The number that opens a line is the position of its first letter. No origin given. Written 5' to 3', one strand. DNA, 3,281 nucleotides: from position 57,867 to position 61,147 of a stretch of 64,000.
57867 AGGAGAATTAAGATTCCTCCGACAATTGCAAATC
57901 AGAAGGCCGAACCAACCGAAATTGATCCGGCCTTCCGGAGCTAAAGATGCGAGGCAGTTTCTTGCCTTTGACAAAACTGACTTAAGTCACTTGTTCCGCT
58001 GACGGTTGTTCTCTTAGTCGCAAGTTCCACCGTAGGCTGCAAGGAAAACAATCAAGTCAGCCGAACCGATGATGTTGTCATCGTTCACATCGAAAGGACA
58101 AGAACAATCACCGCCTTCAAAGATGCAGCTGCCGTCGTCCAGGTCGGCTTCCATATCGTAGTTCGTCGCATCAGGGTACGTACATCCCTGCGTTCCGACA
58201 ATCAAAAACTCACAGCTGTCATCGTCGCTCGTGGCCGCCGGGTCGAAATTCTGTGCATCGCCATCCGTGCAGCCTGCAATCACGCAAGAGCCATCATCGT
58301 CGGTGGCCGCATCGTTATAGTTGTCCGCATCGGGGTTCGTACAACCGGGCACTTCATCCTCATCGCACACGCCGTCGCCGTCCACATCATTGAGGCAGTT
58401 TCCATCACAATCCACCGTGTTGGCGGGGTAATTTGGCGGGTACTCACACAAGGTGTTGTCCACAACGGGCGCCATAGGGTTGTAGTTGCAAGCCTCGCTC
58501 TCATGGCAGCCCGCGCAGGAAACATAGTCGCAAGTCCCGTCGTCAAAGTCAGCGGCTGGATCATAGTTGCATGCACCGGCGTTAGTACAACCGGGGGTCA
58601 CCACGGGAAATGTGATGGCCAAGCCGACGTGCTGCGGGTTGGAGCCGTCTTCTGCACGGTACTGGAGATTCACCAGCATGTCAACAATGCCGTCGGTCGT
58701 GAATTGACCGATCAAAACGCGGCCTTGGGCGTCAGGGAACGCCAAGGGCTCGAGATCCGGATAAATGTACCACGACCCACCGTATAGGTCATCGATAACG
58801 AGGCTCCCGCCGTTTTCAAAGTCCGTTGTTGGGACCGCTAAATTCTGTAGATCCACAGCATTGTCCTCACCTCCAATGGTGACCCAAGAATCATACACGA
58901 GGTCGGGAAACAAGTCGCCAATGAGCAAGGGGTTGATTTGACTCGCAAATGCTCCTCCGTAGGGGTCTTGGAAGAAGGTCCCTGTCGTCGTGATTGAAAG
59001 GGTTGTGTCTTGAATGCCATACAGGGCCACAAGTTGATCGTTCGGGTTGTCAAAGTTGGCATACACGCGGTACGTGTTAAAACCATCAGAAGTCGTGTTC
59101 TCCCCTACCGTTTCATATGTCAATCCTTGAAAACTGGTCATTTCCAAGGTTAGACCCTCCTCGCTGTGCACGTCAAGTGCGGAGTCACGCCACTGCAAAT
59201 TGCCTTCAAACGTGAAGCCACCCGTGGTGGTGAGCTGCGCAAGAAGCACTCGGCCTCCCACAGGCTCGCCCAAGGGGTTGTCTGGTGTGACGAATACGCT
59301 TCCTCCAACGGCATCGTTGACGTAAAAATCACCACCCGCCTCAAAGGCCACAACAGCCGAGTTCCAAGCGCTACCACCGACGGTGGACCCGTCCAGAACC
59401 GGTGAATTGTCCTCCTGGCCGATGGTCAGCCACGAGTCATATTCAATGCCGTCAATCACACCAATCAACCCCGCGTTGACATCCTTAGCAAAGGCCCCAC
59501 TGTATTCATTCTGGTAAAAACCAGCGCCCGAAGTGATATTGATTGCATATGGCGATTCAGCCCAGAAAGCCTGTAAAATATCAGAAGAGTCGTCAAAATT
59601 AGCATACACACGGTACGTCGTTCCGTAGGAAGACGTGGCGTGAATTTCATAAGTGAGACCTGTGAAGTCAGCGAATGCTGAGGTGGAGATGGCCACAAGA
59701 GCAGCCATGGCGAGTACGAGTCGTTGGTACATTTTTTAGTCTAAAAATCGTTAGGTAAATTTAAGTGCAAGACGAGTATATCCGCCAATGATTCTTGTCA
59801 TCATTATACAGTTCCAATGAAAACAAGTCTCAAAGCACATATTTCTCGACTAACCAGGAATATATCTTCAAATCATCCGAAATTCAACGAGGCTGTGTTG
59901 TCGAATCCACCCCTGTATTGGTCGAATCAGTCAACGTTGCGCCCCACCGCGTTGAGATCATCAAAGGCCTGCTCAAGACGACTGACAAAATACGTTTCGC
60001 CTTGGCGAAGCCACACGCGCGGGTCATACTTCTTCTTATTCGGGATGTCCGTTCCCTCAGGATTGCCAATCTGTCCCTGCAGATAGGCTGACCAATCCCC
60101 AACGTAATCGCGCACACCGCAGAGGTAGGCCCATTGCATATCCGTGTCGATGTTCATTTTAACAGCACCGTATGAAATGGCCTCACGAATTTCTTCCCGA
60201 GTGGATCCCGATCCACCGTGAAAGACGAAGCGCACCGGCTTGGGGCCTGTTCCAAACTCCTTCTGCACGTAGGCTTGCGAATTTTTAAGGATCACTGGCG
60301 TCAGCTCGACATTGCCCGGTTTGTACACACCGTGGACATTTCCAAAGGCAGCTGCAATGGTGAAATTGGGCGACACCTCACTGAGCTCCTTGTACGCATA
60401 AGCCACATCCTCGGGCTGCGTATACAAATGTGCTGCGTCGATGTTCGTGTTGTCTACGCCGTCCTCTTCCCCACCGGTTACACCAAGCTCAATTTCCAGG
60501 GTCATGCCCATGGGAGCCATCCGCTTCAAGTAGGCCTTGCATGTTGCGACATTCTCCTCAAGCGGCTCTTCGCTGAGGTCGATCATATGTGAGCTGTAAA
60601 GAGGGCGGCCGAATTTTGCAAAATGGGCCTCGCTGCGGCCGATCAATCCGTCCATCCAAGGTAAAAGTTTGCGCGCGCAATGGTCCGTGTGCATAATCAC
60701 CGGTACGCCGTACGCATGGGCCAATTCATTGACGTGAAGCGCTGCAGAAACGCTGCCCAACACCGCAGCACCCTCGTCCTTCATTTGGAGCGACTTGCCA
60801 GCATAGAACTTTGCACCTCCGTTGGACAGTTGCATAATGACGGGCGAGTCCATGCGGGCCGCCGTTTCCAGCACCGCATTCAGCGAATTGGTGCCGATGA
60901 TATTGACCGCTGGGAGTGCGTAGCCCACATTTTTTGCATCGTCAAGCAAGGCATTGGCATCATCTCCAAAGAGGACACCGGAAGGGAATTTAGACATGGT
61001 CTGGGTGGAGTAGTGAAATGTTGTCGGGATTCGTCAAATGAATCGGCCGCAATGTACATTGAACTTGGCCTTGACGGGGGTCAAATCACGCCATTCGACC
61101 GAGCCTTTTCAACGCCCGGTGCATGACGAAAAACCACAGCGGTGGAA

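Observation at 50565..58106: Recurrent extreme C-terminal motif: a Cys-bracketed single EF-hand (dockerin-like) tail on large secreted proteins that lack a T9SS CTD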

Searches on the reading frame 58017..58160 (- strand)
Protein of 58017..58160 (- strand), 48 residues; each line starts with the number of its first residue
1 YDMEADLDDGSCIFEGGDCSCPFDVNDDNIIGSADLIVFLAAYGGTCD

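Call 14: search_protein_families(library=ncbifam, proteins=[window:58017-58160:-], max_evalue=10)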
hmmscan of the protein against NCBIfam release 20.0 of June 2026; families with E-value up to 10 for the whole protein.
seq(48 aa): 0 families

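Call 15: search_protein_families(library=pfam, proteins=[window:58017-58160:-], max_evalue=10)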
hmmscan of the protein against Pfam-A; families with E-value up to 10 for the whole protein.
seq(48 aa): 1 family
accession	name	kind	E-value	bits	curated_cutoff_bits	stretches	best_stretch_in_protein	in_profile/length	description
PF12661.13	hEGF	-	0.31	12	29.3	1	10-22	5-19/22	Human growth factor-like EGF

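Call 40: search_protein_families(library=ncbifam, alignment_id=A4, max_evalue=10)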
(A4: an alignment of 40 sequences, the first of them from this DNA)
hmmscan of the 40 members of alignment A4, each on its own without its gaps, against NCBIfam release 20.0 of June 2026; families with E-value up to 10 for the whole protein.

A. member 1, seq(48 aa): 0 families

B. families by the number of members that match (of 40 scanned): 3 families
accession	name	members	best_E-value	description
NF041540.1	dockerin_GC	11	0.0012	GC-type dockerin domain-anchored protein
NF002116.0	PRK00951.2-6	1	0.017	imidazoleglycerol-phosphate dehydratase HisB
NF002111.0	PRK00951.2-1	1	0.19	imidazoleglycerol-phosphate dehydratase HisB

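Call 44: find_related_loci(query=A5, collection=genome_contigs, flank=10000)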
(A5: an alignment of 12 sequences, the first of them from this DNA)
Query A5 (48 aa) in genome_contigs; peptide patterns used: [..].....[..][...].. (x = any residue, [..] = any of these).
158 stretches matched a pattern; 93 encode a relative of the query (tblastn E <= 1e-3); the best 80 are kept; 80 distinct loci.
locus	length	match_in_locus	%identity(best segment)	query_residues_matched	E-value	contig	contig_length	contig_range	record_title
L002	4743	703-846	88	1-48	1e-23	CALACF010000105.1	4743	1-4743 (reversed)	MAG TPA_asm: uncultured Flavobacteriales bacterium isolate ERR2206771_bin.100_CONCOCT_v1.1_MAG genome assembly, contig:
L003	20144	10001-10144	60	1-47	2e-11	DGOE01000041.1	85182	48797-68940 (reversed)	MAG TPA_asm: Flavobacteriales bacterium UBA4474 UBA4474_contig_2050, whole genome shotgun sequence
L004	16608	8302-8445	54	1-48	5e-11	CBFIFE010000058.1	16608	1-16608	MAG: uncultured Flavobacteriales bacterium isolate Co_bin_66_indstr genome assembly, contig: Co_bin_66_indstr_c58, whole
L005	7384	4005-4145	55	1-47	3e-11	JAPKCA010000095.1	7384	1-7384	MAG: Flavobacteriales bacterium isolate ANT-52 NODE_8957_length_7384_cov_5.133852, whole genome shotgun sequence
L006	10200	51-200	54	1-48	5e-11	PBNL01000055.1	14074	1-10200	MAG: Methanobacteriota archaeon isolate SP189 MHASMcontig_2294706, whole genome shotgun sequence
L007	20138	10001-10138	57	1-47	8e-11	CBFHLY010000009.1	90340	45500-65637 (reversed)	MAG: uncultured Flavobacteriales bacterium isolate AGTU_289_bin_12_indstr genome assembly, contig: AGTU_289_bin_12_indst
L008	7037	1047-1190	56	1-47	5e-11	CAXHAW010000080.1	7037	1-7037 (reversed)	MAG TPA_asm: uncultured bacterium isolate SRR12479734_concoct_61 genome assembly, contig: ERZ4873826.661, whole genome s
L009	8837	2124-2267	56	1-47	8e-11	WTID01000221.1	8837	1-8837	MAG: Flavobacteriales bacterium isolate PL36313bin_11 NODE_3796_length_8837_cov_15.151560, whole genome shotgun sequence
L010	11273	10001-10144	56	1-47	1e-10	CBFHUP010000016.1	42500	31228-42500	MAG: uncultured Flavobacteriales bacterium isolate Co_bin_389_indstr genome assembly, contig: Co_bin_389_indstr_c16, who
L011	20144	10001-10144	56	1-47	1e-10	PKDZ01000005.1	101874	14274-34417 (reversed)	MAG: Flavobacteriales bacterium isolate Bacter3 c_000000000021, whole genome shotgun sequence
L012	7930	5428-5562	62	5-47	1e-10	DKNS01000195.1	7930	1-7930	MAG TPA_asm: Flavobacteriales bacterium UBA7382 UBA7382_contig_33452, whole genome shotgun sequence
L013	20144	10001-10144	56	1-47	1e-10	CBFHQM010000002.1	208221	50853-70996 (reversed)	MAG: uncultured Flavobacteriales bacterium isolate Co_bin_103_strict genome assembly, contig: Co_bin_103_strict_c2, whol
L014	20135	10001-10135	62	5-47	1e-10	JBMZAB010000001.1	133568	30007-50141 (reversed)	MAG: Flavobacteriales bacterium isolate ME_XS_2206_bin_58 ME_XS_2206_bin_58_0, whole genome shotgun sequence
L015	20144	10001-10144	54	3-48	1e-10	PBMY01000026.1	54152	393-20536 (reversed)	MAG: Crocinitomicaceae bacterium isolate SP201 MHASMcontig_3025791, whole genome shotgun sequence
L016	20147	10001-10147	55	1-47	1e-10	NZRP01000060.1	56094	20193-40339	MAG: Crocinitomicaceae bacterium isolate EAC32 80681, whole genome shotgun sequence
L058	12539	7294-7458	49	1-48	2e-10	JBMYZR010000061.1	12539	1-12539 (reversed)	MAG: Flavobacteriales bacterium isolate ME_XS_2206_bin_71 ME_XS_2206_bin_71_60, whole genome shotgun sequence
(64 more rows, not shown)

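Call 48: predict_structure(alignment_id=A4)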
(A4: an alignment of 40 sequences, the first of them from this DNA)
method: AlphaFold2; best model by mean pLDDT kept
length: 48 residues; sequences in the alignment: 40
mean_pLDDT: 77.1   pTM: 0.42
mean pLDDT of the five models: 77.1, 76.3, 75.8, 73.6, 71.3
residues with pLDDT >= 90: 2; 70-90: 33; 50-70: 13; < 50: 0
segments of 3 or more residues with pLDDT < 50: none
pLDDT, mean of each block of 10 residues (from residue 1): 73 61 81 88 84
secondary structure, 60 per line:
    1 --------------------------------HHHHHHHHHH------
elements in order: H33-42

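Call 51: fold_search(model_id=the predicted structure, library=pdb)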
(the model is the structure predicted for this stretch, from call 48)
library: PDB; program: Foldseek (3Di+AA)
matches with E <= 10: 0; with E <= 0.001: 0
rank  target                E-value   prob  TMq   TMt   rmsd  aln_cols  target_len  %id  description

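Call 56: search_protein_families(library=pfam, proteins=[L003:13852-19287:+, L014:11665-15585:+, L004:9971-13231:+, L007:11764-13590:+, L008:1375-4218:+, L058:4507-7458:+], max_evalue=0.01)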
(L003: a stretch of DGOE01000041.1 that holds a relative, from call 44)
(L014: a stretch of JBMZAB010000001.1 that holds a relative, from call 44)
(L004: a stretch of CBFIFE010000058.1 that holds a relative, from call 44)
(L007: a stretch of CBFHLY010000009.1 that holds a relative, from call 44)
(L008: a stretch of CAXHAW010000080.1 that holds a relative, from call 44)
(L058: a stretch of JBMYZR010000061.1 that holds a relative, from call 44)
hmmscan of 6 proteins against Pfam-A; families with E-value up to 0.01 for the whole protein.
L003:13852-19287:+ (1812 aa): 7 families
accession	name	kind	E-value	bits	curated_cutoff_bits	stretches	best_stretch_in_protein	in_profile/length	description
PF16561.11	AMPK1_CBM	-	1.2e-41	141.3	26.8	3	1506-1575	13-76/85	Glycogen recognition site of AMP-activated protein kinase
PF02922.24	CBM_48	-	2.1e-31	108.5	22.4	2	1507-1559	25-80/83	Carbohydrate-binding module 48 (Isoamylase N-terminal domain)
PF22058.2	X25_BaPul_like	-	1e-20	74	27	2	990-1054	3-70/87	Pullulanase X25 domain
PF00686.25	CBM_20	-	4.6e-11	42.8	23.3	0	895-958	29-90/97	Starch binding domain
PF00127.26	Copper-bind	-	3.6e-09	37.4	21.2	1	157-250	9-99/99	Copper binding proteins, plastocyanin/azurin family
PF11806.14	Enterochelin_N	-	0.00025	22.1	27.1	0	664-694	33-63/120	Enterochelin esterase, N-terminal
PF23509.1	MSMEG_3727_PQQ-assoc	-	0.00035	20.4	27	0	220-254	105-139/152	MSMEG_3727, PQQ-associated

L014:11665-15585:+ (1307 aa): 5 families
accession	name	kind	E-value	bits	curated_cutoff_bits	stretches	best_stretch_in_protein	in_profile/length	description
PF02922.24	CBM_48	-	3.1e-37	127.2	22.4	4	876-938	12-76/83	Carbohydrate-binding module 48 (Isoamylase N-terminal domain)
PF16561.11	AMPK1_CBM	-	1.1e-36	125.3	26.8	4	192-267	13-81/85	Glycogen recognition site of AMP-activated protein kinase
PF22058.2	X25_BaPul_like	-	3.8e-22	78.6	27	2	205-242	21-60/87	Pullulanase X25 domain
PF00686.25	CBM_20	-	3.3e-10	40.1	23.3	0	644-705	3-69/97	Starch binding domain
PF22019.2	GlgB_N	-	4.3e-05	24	27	0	905-939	54-89/94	alpha-1,4-glucan branching enzyme GlgB, N-terminal domain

L004:9971-13231:+ (1087 aa): 5 families
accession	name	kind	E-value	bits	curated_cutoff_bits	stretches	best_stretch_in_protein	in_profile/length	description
PF16561.11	AMPK1_CBM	-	1.1e-41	141.3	26.8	5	62-135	12-79/85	Glycogen recognition site of AMP-activated protein kinase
PF22058.2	X25_BaPul_like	-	1.6e-34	118.3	27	4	187-242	16-70/87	Pullulanase X25 domain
PF02922.24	CBM_48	-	4.7e-33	113.8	22.4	1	917-967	21-73/83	Carbohydrate-binding module 48 (Isoamylase N-terminal domain)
PF00686.25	CBM_20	-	5.9e-11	42.5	23.3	0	275-336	1-67/97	Starch binding domain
PF16760.10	CBM53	-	0.0012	19.5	27.6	0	63-104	12-57/57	Starch/carbohydrate-binding module (family 53)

L007:11764-13590:+ (609 aa): 4 families
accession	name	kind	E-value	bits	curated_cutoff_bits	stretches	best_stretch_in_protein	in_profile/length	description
PF02922.24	CBM_48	-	4.8e-18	65.7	22.4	2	157-208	21-73/83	Carbohydrate-binding module 48 (Isoamylase N-terminal domain)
PF16561.11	AMPK1_CBM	-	4.4e-17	62.5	26.8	2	158-215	11-65/85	Glycogen recognition site of AMP-activated protein kinase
PF22058.2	X25_BaPul_like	-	3.6e-16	59.5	27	2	164-234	12-76/87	Pullulanase X25 domain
PF00686.25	CBM_20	-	2.9e-07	30.6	23.3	0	253-316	3-68/97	Starch binding domain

L008:1375-4218:+ (948 aa): 1 family
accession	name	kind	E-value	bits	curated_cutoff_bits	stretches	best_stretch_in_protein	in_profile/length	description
PF11617.13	Cu-binding_MopE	-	3.1e-05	24.5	27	1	296-324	1-27/30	Putative metal-binding motif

L058:4507-7458:+ (984 aa): 1 family
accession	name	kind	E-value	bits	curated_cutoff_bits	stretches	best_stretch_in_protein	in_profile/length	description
PF11617.13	Cu-binding_MopE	-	0.0064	17.2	27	1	327-355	1-27/30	Putative metal-binding motif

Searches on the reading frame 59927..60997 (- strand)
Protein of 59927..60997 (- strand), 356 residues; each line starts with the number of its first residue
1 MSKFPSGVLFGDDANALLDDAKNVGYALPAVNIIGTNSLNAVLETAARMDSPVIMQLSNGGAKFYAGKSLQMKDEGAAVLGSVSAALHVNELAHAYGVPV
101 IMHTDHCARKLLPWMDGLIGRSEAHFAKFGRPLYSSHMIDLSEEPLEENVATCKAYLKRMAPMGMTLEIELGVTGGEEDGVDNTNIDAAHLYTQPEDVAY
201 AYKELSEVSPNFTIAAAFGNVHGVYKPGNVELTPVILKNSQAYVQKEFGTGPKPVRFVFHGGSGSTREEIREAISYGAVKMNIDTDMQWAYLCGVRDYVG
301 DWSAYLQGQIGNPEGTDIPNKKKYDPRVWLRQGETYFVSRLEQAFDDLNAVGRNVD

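Call 14: search_protein_families(library=ncbifam, proteins=[window:59927-60997:-], max_evalue=10)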
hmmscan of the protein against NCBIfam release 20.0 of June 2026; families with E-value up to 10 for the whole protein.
window:59927-60997:- (356 aa): 22 families
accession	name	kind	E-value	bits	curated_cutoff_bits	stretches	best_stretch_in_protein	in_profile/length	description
NF006628.0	PRK09197.1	equivalog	8.7e-162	538.1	297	1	4-354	7-357/359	class II fructose-bisphosphate aldolase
TIGR01520.1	FruBisAldo_II_A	equivalog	5.4e-159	528.9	347.7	1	4-353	5-356/357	class II fructose-bisphosphate aldolase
TIGR00167.1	cbbA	subfamily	5.3e-103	344.4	215.6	1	11-353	3-289/290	ketose-bisphosphate aldolase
TIGR01859.1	fruc_bis_ald_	equivalog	1.1e-42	146.7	343.05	1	14-352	4-280/282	class II fructose-1,6-bisphosphate aldolase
NF009374.0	PRK12737.1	subfamily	5.8e-32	110.8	383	1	16-300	8-248/284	tagatose-bisphosphate aldolase subunit GatY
NF009497.0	PRK12857.1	equivalog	1e-31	110.2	423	1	15-300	7-248/284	class II fructose-1,6-bisphosphate aldolase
NF006626.0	PRK09195.1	subfamily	3.4e-31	108.4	384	1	15-300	7-248/284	tagatose-bisphosphate aldolase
NF041368.1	Fbpase2_Halo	equivalog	2.6e-28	99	500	1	12-301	7-269/333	class II fructose-bisphosphate aldolase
TIGR01858.1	tag_bisphos_ald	equivalog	7.9e-27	94.1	443.55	1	15-299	5-245/282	tagatose bisphosphate family class II aldolase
NF006376.0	PRK08610.1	equivalog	4.6e-26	92.2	527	1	16-299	8-248/286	class II fructose-bisphosphate aldolase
NF005590.0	PRK07315.1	equivalog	5.7e-26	91.5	443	1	14-346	6-285/293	class II fructose-bisphosphate aldolase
NF006042.0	PRK08185.1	subfamily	7.5e-26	91.1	405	1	16-302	7-250/287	hypothetical protein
NF005823.0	PRK07709.1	equivalog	1.3e-22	81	545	1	17-299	9-248/285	class II fructose-bisphosphate aldolase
NF005481.0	PRK07084.1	equivalog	1.5e-21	77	511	2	15-277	16-243/324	class II fructose-bisphosphate aldolase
NF005284.0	PRK06801.1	equivalog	4.3e-21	75.5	406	1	17-297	9-246/286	ketose 1,6-bisphosphate aldolase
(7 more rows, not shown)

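Call 15: search_protein_families(library=pfam, proteins=[window:59927-60997:-], max_evalue=10)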
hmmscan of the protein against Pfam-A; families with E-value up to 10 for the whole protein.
window:59927-60997:- (356 aa): 2 families
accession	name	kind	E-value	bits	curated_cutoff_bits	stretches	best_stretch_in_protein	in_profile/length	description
PF01116.26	F_bP_aldolase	-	2.9e-81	273.5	25.5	1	14-353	3-277/277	Fructose-bisphosphate aldolase class-II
PF13378.12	MR_MLE_C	-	0.099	12.8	29.4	1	79-104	129-154/219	Enolase C-terminal domain-like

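Call 19: find_encoding_contigs(protein=window:59927-60997:-, flank=10000, max_places=4)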
Protein window:59927-60997:- (356 aa): 2 contigs read that carry it; 2 places shown.
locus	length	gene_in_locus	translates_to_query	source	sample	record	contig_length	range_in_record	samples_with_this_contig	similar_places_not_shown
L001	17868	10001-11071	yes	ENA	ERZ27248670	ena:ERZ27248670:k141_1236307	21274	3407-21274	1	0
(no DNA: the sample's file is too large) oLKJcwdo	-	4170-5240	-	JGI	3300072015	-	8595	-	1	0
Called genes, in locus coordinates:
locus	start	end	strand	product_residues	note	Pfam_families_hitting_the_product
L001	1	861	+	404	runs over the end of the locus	PF28548:4TM_phosphoesterase, PF00149:Metallophos, PF12850:Metallophos_2 (weak)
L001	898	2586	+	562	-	PF00005:ABC_tran, PF02463:SMC_N (faint), PF13476:AAA_23 (faint), PF13304:AAA_21 (weak), PF12848:ABC_tran_Xtn, PF00005:ABC_tran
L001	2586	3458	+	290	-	PF00749:tRNA-synt_1c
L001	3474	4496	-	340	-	PF02899:Phage_int_SAM_1, PF13495:Phage_int_SAM_4 (faint), PF00589:Phage_integrase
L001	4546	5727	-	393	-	-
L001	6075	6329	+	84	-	PF01197:Ribosomal_L31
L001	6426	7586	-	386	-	PF00926:DHBP_synthase, PF00925:GTP_cyclohydro2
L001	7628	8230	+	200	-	PF01327:Pep_deformylase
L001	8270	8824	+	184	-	-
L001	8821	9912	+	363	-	PF00487:FA_desaturase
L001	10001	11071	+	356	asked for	PF01116:F_bP_aldolase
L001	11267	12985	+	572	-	-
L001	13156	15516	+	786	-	PF11617:Cu-binding_MopE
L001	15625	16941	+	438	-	PF07690:MFS_1, PF13347:MFS_2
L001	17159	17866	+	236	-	?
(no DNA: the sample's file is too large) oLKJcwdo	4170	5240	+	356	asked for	PF01116:F_bP_aldolase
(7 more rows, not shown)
